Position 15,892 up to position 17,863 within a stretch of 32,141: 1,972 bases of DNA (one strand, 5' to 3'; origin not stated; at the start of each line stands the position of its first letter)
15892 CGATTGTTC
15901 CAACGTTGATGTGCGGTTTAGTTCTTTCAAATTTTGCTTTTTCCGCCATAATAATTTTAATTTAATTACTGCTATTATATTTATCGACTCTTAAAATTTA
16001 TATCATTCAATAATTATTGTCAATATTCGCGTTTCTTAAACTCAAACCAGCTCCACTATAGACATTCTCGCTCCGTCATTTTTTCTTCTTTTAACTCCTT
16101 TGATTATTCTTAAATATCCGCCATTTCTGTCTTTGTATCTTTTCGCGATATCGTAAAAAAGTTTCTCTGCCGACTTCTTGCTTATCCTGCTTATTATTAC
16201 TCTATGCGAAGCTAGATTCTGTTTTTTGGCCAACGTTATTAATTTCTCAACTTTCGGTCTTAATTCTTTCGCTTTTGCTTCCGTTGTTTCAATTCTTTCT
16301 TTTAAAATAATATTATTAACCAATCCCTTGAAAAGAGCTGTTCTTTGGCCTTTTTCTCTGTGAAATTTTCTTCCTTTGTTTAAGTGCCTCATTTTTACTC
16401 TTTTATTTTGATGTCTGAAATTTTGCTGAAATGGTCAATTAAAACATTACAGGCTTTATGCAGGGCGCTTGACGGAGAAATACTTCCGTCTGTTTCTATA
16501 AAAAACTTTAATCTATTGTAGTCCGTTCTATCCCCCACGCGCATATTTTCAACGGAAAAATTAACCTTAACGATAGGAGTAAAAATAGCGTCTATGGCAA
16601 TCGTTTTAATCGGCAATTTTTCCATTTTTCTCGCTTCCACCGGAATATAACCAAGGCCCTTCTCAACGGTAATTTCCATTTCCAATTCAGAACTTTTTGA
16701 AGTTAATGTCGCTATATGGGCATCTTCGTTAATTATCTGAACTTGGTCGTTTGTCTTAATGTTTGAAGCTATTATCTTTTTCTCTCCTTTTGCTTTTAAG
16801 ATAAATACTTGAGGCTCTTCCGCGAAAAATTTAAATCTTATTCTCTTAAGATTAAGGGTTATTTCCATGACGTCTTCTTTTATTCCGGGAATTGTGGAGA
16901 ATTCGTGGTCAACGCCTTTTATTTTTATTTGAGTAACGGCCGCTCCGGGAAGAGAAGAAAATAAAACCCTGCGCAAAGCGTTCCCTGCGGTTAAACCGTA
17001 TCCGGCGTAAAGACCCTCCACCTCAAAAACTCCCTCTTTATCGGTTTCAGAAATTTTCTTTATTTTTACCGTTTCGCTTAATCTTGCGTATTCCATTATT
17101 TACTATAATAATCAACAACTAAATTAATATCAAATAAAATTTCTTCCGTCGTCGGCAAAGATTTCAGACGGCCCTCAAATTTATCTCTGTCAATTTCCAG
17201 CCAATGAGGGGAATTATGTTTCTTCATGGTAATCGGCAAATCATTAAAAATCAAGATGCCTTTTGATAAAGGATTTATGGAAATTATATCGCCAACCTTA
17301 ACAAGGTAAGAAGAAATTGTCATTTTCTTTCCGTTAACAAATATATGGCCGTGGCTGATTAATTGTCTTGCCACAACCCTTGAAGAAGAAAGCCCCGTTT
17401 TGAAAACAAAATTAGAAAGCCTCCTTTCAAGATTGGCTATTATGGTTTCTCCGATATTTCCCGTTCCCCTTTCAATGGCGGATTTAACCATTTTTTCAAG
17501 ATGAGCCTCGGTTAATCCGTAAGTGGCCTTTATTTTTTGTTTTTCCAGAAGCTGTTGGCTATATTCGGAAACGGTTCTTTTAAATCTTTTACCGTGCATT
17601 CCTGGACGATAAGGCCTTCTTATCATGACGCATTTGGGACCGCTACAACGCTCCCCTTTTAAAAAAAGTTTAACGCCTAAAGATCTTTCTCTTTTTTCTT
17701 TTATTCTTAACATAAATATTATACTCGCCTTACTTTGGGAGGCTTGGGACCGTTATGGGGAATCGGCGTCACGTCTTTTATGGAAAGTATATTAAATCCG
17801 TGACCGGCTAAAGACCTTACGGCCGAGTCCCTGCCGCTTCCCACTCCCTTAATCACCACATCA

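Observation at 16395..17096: RNA polymerase alpha subunit stops after the N-terminal domain: no alpha-CTD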

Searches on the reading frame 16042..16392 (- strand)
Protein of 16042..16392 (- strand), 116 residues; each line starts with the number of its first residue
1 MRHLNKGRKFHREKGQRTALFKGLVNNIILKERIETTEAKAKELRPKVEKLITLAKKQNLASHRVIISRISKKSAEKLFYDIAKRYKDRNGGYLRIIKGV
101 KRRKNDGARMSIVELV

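Call 3: search_protein_families(library=pfam, proteins=[window:16042-16392:-], max_evalue=1)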
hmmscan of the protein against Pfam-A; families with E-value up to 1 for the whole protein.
window:16042-16392:- (116 aa): 3 families
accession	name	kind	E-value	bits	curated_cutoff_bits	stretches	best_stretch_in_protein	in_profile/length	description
PF01196.24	Ribosomal_L17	-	1.1e-31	110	27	1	20-116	1-97/97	Ribosomal protein L17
PF05705.20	DUF829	-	0.18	12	25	1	2-72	14-76/242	Eukaryotic protein of unknown function (DUF829)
PF23912.1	DUF7254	-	0.25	12.2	27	0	56-87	42-71/101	Domain of unknown function (DUF7254)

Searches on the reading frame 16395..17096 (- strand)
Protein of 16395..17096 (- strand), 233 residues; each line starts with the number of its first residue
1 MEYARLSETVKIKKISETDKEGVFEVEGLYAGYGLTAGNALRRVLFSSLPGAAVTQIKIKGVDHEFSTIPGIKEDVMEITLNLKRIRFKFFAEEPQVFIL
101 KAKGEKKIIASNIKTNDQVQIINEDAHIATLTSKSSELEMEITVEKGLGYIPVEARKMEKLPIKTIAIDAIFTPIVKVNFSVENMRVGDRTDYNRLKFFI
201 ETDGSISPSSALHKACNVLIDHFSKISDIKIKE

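Call 3: search_protein_families(library=pfam, proteins=[window:16395-17096:-], max_evalue=1)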
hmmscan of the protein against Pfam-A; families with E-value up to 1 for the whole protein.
window:16395-17096:- (233 aa): 4 families
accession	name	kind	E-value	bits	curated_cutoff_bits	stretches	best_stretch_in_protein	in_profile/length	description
PF01000.31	RNA_pol_A_bac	-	3.4e-31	108.4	33.9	1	57-173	1-119/119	RNA polymerase Rpb3/RpoA insert domain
PF01193.29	RNA_pol_L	-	5.8e-21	74.4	24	1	31-223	5-74/74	RNA polymerase Rpb3/Rpb11 dimerisation domain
PF13656.11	RNA_pol_L_2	-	0.0075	16.4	27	1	195-227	41-73/75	RNA polymerase Rpb3/Rpb11 dimerisation domain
PF18615.6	SMYLE_N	-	0.052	13.8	25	1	115-164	154-203/256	Short myomegalin-like EB1 binding proteins, N-terminal domain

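Call 17: find_related_loci(query=window:16395-17096:-, collection=genome_contigs, flank=1500)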
Query window:16395-17096:- (233 aa) in genome_contigs; peptide patterns used: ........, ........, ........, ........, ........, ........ (x = any residue, [..] = any of these).
598 stretches matched a pattern (row limit reached: there are more); 301 encode a relative of the query (tblastn E <= 1e-3); the best 80 are kept; 80 distinct loci.
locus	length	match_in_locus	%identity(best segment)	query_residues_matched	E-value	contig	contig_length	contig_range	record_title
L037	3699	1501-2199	75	1-233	5e-123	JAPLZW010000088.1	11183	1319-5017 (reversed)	MAG: Candidatus Wolfebacteria bacterium isolate LacPavin_0920_WC70_MAG_44_7 LacPavin_0920_WC70_scaffold_624828, whole ge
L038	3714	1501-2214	75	1-233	2e-121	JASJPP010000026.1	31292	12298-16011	MAG: Patescibacteria group bacterium isolate MAG_93 NODE_626_length_31292_cov_62.528188, whole genome shotgun sequence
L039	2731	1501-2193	73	1-231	4e-120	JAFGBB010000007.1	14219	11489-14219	MAG: Candidatus Wolfebacteria bacterium isolate Zod_Metabat.1002 k87_1809346, whole genome shotgun sequence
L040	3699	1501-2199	69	1-233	4e-113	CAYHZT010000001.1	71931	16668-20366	MAG TPA_asm: uncultured Candidatus Saccharibacteria bacterium isolate ERP119705_co1_1093 genome assembly, contig: NODE_2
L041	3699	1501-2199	70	1-233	2e-112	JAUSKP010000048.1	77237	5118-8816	MAG: bacterium isolate E14_metabat.bin.6 E14_k141_370689, whole genome shotgun sequence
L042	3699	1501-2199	68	1-233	2e-112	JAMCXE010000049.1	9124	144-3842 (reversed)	MAG: Patescibacteria group bacterium isolate FK_Sedi_B_Bin.438 NODE_32390_length_9124_cov_3.98477, whole genome shotgun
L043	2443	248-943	68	1-232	2e-114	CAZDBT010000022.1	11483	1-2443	MAG TPA_asm: uncultured Candidatus Saccharibacteria bacterium isolate SRP193066_co2_98 genome assembly, contig: NODE_293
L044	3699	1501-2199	72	1-233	5e-111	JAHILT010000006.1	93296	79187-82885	MAG: Patescibacteria group bacterium isolate KR13_N2.mb.37 KR13_N2.mb.37_k141_32141, whole genome shotgun sequence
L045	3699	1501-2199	70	1-233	9e-111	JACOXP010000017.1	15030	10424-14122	MAG: Candidatus Harrisonbacteria bacterium isolate NC_groundwater_156_Ag_S-0.1um_44_12 S4_GD2017_2_S1_scaffold_2753, who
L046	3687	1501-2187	70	1-229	1e-110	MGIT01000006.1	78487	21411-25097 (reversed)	MAG: Candidatus Wolfebacteria bacterium RIFOXYB1_FULL_54_12 rifoxyb1_full_scaffold_519, whole genome shotgun sequence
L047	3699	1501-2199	68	1-233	3e-110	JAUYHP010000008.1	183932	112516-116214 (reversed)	MAG: bacterium isolate C24_maxbin.158_sub C24_k141_736997, whole genome shotgun sequence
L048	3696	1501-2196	70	1-232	4e-110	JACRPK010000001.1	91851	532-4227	MAG: Candidatus Wolfebacteria bacterium isolate NC_groundwater_1985_Pr3_S-0.2um_36_7 scaffold_154285, whole genome shotg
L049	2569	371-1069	66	1-233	1e-110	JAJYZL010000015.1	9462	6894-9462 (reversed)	MAG: bacterium isolate FK5.bin19 NODE_11833_length_9462_cov_0.973862, whole genome shotgun sequence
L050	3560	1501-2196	66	1-232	2e-108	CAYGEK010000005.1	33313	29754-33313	MAG TPA_asm: uncultured Candidatus Saccharibacteria bacterium isolate ERP113451_co3_265 genome assembly, contig: NODE_88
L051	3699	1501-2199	67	1-233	8e-107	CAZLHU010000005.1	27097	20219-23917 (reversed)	MAG TPA_asm: uncultured Candidatus Saccharibacteria bacterium isolate binchicken_co3_595 genome assembly, contig: NODE_5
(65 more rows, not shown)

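Call 28: search_solved_structures(query=window:16395-17096:-, show_alignments=2, max_evalue=1e-10)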
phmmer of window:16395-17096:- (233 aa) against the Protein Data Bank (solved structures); distinct sequences matched with E-value up to 1e-10: 60.
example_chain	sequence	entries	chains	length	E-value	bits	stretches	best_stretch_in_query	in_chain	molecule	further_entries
8i23_A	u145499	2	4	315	3.9e-59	203.4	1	15-229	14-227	DNA-directed RNA polymerase subunit alpha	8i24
9n9p_A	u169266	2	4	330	2.7e-57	197.4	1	11-231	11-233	DNA-directed RNA polymerase subunit alpha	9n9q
7l7b_A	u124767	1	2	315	2e-55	191.3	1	10-229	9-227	DNA-directed RNA polymerase subunit alpha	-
6wvj_A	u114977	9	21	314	6.2e-53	183.1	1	11-224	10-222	DNA-directed RNA polymerase subunit alpha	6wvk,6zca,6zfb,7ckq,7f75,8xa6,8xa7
1l9u_A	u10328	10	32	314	4.6e-52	180.3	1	16-225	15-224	RNA POLYMERASE, ALPHA SUBUNIT | DNA-directed RNA polymerase alpha chain | DNA-directed RNA polymerase subunit alpha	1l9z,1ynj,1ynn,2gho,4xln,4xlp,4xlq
1hqm_A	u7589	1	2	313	6.6e-52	179.8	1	16-225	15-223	DNA-directed RNA polymerase subunit alpha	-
1i6v_A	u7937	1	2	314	8.7e-52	179.4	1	16-225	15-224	DNA-DIRECTED RNA POLYMERASE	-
4oir_A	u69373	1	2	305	1.1e-51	179.1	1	20-227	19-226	DNA-directed RNA polymerase subunit alpha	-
4mq9_A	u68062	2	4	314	1.1e-51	179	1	20-227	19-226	DNA-directed RNA polymerase subunit alpha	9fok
1iw7_A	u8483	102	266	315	1.2e-51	179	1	20-227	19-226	RNA polymerase alpha subunit | DNA-directed RNA polymerase alpha chain | DNA-directed RNA polymerase subunit alpha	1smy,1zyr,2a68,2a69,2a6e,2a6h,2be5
5tjg_A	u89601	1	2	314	2.2e-51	178.1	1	21-225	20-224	DNA-directed RNA polymerase subunit alpha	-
8dkc_A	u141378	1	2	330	5.2e-50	173.6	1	16-231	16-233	DNA-directed RNA polymerase subunit alpha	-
6fbv_A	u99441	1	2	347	1.8e-48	168.6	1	16-230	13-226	DNA-directed RNA polymerase subunit alpha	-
6dv9_A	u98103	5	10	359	1.9e-48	168.5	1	16-230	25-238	DNA-directed RNA polymerase subunit alpha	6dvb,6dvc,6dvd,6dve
8x6f_A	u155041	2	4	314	2e-48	168.4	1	12-224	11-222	DNA-directed RNA polymerase subunit alpha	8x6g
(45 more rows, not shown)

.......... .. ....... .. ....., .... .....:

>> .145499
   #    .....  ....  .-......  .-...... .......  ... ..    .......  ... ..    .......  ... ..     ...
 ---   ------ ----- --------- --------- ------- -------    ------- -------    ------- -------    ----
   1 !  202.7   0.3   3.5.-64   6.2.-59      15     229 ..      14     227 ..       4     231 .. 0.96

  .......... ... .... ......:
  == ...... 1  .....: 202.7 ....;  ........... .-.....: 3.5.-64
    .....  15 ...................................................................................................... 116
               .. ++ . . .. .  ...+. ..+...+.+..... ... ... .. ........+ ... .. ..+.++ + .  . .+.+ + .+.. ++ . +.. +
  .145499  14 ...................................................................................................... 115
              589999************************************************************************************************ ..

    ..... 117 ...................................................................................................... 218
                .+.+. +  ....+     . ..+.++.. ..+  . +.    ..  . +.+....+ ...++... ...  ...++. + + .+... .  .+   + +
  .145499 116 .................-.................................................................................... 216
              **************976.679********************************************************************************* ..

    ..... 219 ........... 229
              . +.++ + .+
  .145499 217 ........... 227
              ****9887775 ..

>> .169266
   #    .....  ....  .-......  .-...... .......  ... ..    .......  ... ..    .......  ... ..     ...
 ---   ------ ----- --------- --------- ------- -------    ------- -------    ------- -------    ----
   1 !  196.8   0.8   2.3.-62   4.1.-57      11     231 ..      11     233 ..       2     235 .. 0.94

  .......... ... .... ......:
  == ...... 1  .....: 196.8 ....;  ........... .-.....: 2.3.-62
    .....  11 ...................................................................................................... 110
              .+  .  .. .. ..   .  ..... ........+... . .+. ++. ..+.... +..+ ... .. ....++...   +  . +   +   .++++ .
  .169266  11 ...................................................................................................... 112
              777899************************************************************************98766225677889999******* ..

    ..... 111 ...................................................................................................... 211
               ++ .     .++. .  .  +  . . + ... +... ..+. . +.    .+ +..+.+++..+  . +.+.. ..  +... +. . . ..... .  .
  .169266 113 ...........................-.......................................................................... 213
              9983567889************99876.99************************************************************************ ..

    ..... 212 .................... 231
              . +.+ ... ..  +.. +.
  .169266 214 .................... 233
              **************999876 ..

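Call 45: find_homologous_proteins(query=window:16395-17096:-, max_evalue=1e-40)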
Query window:16395-17096:- (233 aa): 7942 proteins with E <= 1e-40 among 8000 candidates; the best 120 are listed.
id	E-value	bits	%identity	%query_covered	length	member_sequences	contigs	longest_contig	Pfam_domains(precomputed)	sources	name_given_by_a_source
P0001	1.6e-143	494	100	100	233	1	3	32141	PF01000.32,PF01193.30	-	-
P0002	1.7e-116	406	78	100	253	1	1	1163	PF01000.32,PF01193.30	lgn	-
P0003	5.8e-116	404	77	100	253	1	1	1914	PF01000.32,PF01193.30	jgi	jgi:DNA-directed RNA polymerase subunit alpha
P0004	6.6e-116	404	78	100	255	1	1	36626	PF01000.32,PF01193.30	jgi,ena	-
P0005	1.2e-115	403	79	100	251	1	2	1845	PF01000.32,PF01193.30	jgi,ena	-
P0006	1.2e-115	403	76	100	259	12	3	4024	PF01000.32,PF01193.30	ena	-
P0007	1.3e-115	403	79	97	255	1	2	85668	PF01000.32,PF01193.30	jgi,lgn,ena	-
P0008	5.9e-115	401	78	100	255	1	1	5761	PF01000.32,PF01193.30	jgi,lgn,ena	-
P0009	7.1e-115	400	75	100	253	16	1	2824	PF01000.32,PF01193.30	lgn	-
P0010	1.3e-114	399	78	100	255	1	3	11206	PF01000.32,PF01193.30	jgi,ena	-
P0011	2.2e-114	399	76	100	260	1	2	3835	PF01000.32,PF01193.30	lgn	-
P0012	2.7e-114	398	77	100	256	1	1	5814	PF01000.32,PF01193.30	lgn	-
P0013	2.8e-114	398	76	100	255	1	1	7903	PF01000.32,PF01193.30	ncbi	-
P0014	3.0e-114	398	77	100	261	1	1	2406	PF01000.32,PF01193.30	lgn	-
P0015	4.3e-114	398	76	100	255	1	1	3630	PF01000.32,PF01193.30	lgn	-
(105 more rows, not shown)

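Call 46: find_encoding_contigs(protein=P0001, flank=1500, max_places=6)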
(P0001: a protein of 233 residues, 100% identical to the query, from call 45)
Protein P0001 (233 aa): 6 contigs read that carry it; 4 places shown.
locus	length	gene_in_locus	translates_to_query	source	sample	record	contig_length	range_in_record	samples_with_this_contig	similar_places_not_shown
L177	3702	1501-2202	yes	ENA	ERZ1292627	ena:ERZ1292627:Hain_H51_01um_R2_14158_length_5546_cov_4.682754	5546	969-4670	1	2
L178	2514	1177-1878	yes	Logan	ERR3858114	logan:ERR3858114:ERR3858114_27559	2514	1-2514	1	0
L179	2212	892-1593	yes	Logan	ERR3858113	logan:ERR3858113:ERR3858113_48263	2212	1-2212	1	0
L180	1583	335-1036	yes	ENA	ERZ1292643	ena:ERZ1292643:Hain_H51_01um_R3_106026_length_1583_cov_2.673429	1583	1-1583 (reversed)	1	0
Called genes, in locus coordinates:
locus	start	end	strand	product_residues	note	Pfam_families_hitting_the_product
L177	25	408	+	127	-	PF00416:Ribosomal_S13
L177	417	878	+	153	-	PF00411:Ribosomal_S11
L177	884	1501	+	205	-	PF00163:Ribosomal_S4, PF22421:SYY_C-terminal (weak), PF01479:S4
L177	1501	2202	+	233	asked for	PF01193:RNA_pol_L, PF01000:RNA_pol_A_bac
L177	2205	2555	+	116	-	PF01196:Ribosomal_L17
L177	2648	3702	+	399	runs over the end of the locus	PF00009:GTP_EFTU, PF03144:GTP_EFTU_D2, PF03143:GTP_EFTU_D3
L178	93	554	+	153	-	PF00411:Ribosomal_S11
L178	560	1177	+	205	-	PF00163:Ribosomal_S4, PF22421:SYY_C-terminal (weak), PF01479:S4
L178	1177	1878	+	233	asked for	PF01193:RNA_pol_L, PF01000:RNA_pol_A_bac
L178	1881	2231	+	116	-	PF01196:Ribosomal_L17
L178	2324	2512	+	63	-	?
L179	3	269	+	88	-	?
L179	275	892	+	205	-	PF00163:Ribosomal_S4, PF22421:SYY_C-terminal (weak), PF01479:S4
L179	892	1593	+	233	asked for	PF01193:RNA_pol_L, PF01000:RNA_pol_A_bac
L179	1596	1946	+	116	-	PF01196:Ribosomal_L17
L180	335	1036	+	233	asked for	PF01193:RNA_pol_L, PF01000:RNA_pol_A_bac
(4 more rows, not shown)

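Call 57: search_protein_families(library=ncbifam, proteins=[window:16395-17096:-], max_evalue=0.001)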
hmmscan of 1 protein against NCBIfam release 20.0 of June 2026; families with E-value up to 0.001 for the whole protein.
window:16395-17096:- (233 aa): 9 families
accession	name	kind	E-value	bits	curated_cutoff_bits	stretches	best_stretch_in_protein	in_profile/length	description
NF003519.0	PRK05182.2-5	equivalog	1.2e-81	274.2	277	1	7-230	7-230/320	DNA-directed RNA polymerase subunit alpha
NF003516.0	PRK05182.2-2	equivalog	2.5e-77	260.1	353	1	12-231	11-229/315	DNA-directed RNA polymerase subunit alpha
NF003513.0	PRK05182.1-2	equivalog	3.5e-73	246.5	302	1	7-226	12-230/338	DNA-directed RNA polymerase subunit alpha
NF003515.0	PRK05182.2-1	equivalog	2.2e-72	244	406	1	10-229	9-227/314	DNA-directed RNA polymerase subunit alpha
TIGR02027.1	rpoA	equivalog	8.7e-71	238.5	227.8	1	22-231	2-212/298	DNA-directed RNA polymerase subunit alpha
NF003518.0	PRK05182.2-4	equivalog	6.3e-62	209.5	523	1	8-229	5-225/312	DNA-directed RNA polymerase subunit alpha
NF003514.0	PRK05182.1-4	equivalog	1.3e-61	208.1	434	1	19-229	16-225/338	DNA-directed RNA polymerase subunit alpha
NF003517.0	PRK05182.2-3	equivalog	2.4e-60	204.3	356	1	5-227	9-234/344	DNA-directed RNA polymerase subunit alpha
NF001988.0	PRK00783.1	equivalog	1e-07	31.9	153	0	187-228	218-259/266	DNA-directed RNA polymerase subunit D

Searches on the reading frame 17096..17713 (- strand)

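Call 3: search_protein_families(library=pfam, proteins=[window:17096-17713:-], max_evalue=1)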
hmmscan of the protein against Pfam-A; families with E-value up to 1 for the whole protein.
window:17096-17713:- (205 aa): 5 families
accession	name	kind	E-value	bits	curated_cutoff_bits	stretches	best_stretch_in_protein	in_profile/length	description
PF00163.24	Ribosomal_S4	-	9.4e-19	68.4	23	1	5-96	6-95/95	Ribosomal protein S4/S9 N-terminal domain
PF01479.30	S4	-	7.9e-17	61.2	22.8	1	97-144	1-48/48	S4 domain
PF22421.1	SYY_C-terminal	-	6.9e-06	26.3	27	1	80-140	2-62/83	Tyrosine--tRNA ligase SYY-like C-terminal domain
PF13275.11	S4_2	-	0.054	13.8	24.6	1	100-147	11-58/65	S4 domain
PF25818.1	MTRES1_C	-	0.07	14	27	1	101-145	13-57/103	Mitochondrial transcription rescue factor 1, C-terminal domain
